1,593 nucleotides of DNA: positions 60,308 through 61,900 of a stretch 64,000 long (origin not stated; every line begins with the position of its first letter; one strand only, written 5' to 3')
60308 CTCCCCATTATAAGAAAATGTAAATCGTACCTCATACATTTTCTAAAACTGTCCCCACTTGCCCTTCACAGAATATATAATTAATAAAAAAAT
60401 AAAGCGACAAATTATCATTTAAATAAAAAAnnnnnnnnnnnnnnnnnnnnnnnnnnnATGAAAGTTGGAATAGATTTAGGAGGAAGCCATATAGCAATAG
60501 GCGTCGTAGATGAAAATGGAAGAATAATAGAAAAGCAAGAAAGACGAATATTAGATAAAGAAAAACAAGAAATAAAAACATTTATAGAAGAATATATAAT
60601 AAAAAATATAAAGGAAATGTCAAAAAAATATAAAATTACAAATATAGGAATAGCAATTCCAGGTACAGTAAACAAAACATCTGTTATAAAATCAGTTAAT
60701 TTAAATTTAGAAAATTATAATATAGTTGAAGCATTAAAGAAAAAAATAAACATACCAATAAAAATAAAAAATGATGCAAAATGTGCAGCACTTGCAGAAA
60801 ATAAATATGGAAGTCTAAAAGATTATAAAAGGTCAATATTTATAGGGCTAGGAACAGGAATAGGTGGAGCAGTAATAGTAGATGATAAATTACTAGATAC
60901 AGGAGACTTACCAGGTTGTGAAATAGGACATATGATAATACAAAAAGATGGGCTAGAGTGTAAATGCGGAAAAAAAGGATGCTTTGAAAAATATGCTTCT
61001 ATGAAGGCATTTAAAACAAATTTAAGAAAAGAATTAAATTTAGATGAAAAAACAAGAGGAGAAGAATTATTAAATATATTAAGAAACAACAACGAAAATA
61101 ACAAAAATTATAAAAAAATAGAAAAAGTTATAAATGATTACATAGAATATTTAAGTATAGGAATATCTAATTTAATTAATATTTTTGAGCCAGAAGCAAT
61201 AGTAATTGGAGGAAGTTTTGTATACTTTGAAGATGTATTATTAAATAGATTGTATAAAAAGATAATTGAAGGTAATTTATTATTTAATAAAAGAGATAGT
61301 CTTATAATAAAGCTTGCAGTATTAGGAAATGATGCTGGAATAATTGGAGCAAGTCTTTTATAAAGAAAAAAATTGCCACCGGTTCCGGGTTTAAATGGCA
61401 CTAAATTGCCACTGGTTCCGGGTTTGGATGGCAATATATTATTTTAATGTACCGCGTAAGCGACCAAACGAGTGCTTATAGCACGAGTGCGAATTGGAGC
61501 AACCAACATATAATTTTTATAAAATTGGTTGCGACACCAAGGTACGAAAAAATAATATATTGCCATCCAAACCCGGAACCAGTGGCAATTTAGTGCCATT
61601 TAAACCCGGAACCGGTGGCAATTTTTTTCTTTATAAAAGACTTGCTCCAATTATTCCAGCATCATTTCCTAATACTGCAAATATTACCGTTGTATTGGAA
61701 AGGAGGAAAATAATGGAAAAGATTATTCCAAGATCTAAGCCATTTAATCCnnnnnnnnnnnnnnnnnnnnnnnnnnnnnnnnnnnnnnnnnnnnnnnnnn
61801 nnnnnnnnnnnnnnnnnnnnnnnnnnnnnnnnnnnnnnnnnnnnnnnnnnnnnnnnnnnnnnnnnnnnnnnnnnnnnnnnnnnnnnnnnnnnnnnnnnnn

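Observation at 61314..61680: A 367-bp palindrome with perfect 127-bp arms has an inverted duplication of the last 16 codons of glcK in its far arm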

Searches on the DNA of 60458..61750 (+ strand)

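Call 9: search_rna_families(source=window, start=61250, end=61750, threshold=evalue, max_evalue=10)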
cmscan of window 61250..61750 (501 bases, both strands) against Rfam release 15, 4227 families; matches with E-value up to 10: 11.
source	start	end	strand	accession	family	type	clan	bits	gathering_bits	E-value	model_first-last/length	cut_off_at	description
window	61314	61675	+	RF04196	MIR5638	Gene; miRNA;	-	163.1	500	3.2e-44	1-464/464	no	MIR5638 microRNA precursor family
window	61319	61680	-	RF04196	MIR5638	Gene; miRNA;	-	156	500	3.3e-42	1-464/464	no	MIR5638 microRNA precursor family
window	61374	61621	+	RF04097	MIR2630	Gene; miRNA;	-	72.5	144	1.9e-14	1-229/229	no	MIR2630 microRNA precursor family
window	61400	61594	+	RF01005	MIR530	Gene; miRNA;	-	52.3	85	3.9e-09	1-172/172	no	MIR530 microRNA precursor family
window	61398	61595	-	RF04097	MIR2630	Gene; miRNA;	-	49.7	144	7e-09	1-229/229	no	MIR2630 microRNA precursor family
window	61412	61582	-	RF04262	MIR1319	Gene; miRNA;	-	37.4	116.6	2.2e-05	1-119/119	no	MIR1319 microRNA precursor family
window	61396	61603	-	RF04137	MIR834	Gene; miRNA;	-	35.6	200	2.5e-06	1-181/181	no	MIR834 microRNA precursor family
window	61513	61557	-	RF01817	RsaB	Gene; sRNA;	-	20.3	55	1.7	1-60/60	no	RNA Staph. aureus A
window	61297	61370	+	RF02395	sau-66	Gene; sRNA;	-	18.9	80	2.7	1-80/80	no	Staphylococcus sRNA sau-66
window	61543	61639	-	RF02625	WsnRNA46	Gene; sRNA;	-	15.5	65.3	4.8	1-151/151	no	Wolbachia sRNA 46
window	61512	61562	+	RF02777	OppA_thermometer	Cis-reg; thermoregulator;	-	10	290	2.9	1-304/304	no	OppA 5' UTR thermometer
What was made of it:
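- On Rfam RNA families (release 15): Element at E<=10: only generic long-hairpin miRNA models, far below threshold (call 9).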

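Call 48: search_dna_similar(query=window:61425-61570:+, collection=plasmids, mode=distant, max_evalue=0.001)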
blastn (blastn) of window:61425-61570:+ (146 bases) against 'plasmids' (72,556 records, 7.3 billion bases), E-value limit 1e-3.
No match.

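Call 49: search_dna_similar(query=window:61425-61570:+, collection=phages, mode=distant, max_evalue=0.001)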
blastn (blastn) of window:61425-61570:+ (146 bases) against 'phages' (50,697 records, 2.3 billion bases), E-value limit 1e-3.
No match.
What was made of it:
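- Tried and rejected: blastn of core plus inner arms against plasmids and phages: no match (calls 48, 49).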

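Call 56: search_with_rna_model(model_id=R1, sources=[L056, L058, L059, L024, L025], max_evalue=0.01, show_alignments=2)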
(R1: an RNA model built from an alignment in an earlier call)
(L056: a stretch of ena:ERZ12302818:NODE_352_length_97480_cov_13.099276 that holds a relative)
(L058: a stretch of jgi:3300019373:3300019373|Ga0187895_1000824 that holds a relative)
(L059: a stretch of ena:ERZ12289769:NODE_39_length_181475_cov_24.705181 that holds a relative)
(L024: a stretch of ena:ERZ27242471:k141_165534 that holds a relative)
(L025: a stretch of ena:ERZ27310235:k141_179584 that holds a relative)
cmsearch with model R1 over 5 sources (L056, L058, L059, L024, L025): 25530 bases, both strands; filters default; matches with E-value up to 0.01: 2.
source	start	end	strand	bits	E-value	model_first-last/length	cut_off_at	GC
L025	3983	4096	-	126.6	9.2e-35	1-116/116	no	0.38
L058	2426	2538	-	74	2.3e-19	1-116/116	no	0.42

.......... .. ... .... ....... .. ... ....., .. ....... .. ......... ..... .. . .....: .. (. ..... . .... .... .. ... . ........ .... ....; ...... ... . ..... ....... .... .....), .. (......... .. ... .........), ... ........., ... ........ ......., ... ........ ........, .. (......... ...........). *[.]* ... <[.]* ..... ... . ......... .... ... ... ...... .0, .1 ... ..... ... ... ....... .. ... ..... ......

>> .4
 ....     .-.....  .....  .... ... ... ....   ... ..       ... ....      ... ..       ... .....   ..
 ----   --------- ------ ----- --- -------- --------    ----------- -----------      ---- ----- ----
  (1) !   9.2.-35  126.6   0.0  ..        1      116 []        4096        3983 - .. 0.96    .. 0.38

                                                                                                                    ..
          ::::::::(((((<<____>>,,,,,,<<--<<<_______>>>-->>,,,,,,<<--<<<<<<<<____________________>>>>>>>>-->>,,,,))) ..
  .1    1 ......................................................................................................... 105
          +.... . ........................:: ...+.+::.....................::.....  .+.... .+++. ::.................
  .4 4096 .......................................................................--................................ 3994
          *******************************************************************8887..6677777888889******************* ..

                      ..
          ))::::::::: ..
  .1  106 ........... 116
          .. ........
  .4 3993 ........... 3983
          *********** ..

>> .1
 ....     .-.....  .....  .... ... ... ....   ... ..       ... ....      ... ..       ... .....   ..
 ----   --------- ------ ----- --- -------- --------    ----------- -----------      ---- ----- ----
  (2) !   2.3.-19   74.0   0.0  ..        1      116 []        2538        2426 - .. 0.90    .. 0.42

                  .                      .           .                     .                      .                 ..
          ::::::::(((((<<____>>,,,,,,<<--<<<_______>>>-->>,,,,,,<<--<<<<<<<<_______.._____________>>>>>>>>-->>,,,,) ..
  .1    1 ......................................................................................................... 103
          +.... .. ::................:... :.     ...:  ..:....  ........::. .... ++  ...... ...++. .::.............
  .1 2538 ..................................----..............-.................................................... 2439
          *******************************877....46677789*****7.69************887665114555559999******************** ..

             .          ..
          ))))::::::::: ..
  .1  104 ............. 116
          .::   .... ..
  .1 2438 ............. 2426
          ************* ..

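Call 61: search_rna_families(source=window, start=61446, end=61548, threshold=evalue, max_evalue=10, show_alignments=2)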
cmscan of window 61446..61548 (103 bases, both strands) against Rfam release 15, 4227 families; matches with E-value up to 10: 1.
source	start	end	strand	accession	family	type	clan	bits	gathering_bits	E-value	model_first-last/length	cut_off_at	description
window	61513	61531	-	RF01817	RsaB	Gene; sRNA;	-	17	55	1.7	42-60/60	no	RNA Staph. aureus A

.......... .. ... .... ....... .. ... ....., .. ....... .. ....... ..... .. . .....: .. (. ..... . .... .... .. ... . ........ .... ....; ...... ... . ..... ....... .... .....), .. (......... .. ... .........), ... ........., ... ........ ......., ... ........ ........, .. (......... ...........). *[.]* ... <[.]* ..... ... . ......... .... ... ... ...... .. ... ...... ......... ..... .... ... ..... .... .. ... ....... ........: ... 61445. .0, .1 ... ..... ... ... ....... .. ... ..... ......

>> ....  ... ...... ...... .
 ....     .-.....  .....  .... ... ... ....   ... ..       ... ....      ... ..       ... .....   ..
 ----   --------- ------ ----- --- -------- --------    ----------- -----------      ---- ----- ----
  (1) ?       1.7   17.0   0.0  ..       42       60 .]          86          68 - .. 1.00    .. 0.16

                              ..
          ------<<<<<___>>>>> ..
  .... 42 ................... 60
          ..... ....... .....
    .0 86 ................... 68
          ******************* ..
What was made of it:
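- On Rfam RNA families (release 15): Core alone: nothing (call 61).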
